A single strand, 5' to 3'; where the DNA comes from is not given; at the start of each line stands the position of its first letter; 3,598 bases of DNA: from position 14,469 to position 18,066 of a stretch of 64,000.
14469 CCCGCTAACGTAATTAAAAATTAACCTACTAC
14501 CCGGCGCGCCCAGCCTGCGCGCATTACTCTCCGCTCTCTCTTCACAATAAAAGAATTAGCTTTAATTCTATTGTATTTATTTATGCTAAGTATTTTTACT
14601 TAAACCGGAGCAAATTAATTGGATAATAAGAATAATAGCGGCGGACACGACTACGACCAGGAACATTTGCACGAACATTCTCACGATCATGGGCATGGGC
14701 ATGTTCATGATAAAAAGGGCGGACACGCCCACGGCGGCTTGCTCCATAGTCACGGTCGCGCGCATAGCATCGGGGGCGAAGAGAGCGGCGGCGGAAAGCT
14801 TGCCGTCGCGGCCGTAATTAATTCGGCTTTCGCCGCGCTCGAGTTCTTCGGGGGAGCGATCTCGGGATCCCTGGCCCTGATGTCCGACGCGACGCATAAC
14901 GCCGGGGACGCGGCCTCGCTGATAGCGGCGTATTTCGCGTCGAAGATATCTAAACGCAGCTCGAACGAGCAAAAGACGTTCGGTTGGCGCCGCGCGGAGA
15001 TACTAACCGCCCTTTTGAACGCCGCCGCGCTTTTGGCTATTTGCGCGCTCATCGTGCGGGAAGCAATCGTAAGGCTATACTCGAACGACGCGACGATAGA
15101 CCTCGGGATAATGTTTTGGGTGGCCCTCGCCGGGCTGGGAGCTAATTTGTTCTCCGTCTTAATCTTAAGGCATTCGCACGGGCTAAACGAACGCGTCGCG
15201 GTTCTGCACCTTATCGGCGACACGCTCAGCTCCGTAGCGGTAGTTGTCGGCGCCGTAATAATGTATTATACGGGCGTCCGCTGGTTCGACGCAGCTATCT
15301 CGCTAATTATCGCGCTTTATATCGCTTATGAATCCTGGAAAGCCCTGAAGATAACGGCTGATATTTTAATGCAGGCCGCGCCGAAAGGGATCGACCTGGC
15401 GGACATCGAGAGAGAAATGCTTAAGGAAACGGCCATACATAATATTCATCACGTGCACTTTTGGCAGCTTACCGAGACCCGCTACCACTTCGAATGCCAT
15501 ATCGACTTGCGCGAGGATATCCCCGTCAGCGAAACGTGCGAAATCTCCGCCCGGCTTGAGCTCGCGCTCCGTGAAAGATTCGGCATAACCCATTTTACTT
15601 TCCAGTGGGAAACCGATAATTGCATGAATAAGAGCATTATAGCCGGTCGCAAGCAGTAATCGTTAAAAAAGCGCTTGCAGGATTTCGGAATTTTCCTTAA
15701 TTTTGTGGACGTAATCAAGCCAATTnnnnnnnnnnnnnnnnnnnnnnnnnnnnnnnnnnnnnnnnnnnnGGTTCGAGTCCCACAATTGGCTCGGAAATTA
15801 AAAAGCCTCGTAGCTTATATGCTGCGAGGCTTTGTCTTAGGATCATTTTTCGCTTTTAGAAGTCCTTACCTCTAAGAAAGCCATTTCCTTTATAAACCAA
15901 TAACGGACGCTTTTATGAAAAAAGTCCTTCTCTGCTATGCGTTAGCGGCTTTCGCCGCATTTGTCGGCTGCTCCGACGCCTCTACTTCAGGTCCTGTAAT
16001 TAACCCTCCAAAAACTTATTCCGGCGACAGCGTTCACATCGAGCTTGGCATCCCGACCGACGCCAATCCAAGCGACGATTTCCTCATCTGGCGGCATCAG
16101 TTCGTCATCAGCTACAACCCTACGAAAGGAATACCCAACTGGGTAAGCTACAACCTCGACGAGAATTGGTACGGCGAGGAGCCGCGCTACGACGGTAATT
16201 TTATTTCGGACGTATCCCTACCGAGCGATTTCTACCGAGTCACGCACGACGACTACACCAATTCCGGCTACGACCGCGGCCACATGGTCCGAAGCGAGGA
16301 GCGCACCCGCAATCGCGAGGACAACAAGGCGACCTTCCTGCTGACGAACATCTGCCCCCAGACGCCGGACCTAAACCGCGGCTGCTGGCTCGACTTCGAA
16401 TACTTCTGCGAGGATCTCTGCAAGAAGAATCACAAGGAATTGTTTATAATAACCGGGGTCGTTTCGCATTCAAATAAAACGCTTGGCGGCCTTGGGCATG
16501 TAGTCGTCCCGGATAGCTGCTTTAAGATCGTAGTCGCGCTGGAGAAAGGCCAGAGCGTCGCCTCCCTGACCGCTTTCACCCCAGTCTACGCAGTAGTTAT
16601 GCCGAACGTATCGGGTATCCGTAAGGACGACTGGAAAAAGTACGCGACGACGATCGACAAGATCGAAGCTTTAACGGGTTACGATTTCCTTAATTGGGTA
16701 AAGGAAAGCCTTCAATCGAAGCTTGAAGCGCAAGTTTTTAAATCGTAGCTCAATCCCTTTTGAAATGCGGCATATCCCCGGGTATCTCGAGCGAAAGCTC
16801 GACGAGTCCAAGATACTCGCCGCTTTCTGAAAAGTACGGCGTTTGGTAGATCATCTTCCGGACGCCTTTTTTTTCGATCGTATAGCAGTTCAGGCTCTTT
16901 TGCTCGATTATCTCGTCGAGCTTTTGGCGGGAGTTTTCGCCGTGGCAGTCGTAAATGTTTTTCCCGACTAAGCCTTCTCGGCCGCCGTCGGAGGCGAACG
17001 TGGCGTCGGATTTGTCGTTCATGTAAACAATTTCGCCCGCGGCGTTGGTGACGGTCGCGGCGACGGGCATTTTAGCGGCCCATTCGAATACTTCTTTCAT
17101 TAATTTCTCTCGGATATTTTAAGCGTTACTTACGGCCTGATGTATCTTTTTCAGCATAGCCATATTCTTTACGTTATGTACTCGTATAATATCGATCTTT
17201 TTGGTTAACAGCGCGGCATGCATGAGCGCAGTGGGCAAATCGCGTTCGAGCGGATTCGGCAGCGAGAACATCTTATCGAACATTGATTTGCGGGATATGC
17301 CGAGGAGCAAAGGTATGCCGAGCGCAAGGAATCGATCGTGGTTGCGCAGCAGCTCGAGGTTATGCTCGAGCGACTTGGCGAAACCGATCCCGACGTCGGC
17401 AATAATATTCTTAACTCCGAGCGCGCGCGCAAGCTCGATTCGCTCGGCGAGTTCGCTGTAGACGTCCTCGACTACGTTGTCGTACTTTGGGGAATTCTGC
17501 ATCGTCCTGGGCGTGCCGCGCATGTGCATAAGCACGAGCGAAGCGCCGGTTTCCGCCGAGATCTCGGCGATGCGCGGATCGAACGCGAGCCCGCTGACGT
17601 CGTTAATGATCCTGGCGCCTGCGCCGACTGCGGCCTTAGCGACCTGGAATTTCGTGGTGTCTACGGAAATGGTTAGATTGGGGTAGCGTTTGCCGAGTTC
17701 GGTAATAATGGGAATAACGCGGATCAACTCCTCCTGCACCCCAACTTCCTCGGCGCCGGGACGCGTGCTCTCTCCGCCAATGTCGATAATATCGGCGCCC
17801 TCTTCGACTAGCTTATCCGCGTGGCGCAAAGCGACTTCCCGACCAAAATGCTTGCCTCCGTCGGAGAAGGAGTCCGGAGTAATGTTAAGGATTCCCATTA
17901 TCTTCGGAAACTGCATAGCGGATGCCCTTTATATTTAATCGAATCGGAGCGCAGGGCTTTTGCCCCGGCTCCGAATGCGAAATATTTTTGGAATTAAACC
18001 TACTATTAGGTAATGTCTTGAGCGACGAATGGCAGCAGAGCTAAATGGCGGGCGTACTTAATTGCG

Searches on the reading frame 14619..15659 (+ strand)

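Call 29: search_protein_families(library=pfam, proteins=[window:14619-15659:+], max_evalue=0.00001)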
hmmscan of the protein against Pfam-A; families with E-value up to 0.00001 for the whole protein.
window:14619-15659:+ (346 aa): 2 families
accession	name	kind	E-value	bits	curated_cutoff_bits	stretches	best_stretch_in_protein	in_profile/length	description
PF01545.26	Cation_efflux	-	2.7e-43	148.5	26.6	1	62-251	2-198/198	Cation efflux family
PF16916.11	ZT_dimer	-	6.4e-12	45.8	26.7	1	255-331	1-76/78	Dimerisation domain of Zinc Transporter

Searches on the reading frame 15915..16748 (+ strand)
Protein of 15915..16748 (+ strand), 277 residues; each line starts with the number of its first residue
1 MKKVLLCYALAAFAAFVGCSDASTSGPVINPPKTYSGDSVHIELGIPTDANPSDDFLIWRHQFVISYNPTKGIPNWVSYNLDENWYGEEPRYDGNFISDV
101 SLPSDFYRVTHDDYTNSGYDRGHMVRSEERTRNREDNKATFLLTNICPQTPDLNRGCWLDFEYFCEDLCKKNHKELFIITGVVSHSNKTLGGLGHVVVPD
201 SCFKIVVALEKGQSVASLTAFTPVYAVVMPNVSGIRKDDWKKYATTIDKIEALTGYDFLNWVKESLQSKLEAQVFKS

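Call 29: search_protein_families(library=pfam, proteins=[window:15915-16748:+], max_evalue=0.00001)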
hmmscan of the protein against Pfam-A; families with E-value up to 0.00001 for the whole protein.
window:15915-16748:+ (277 aa): 1 family
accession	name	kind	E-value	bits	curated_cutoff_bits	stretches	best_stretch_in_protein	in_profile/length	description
PF01223.29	Endonuclease_NS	-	3.9e-50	171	23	1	52-263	13-221/223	DNA/RNA non-specific endonuclease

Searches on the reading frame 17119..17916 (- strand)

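Call 29: search_protein_families(library=pfam, proteins=[window:17119-17916:-], max_evalue=0.00001)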
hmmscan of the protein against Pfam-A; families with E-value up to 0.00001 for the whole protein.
window:17119-17916:- (265 aa): 1 family
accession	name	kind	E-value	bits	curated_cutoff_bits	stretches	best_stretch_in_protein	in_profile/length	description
PF00809.28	Pterin_bind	-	2.1e-78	263.8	25.5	1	7-247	1-244/244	Pterin binding enzyme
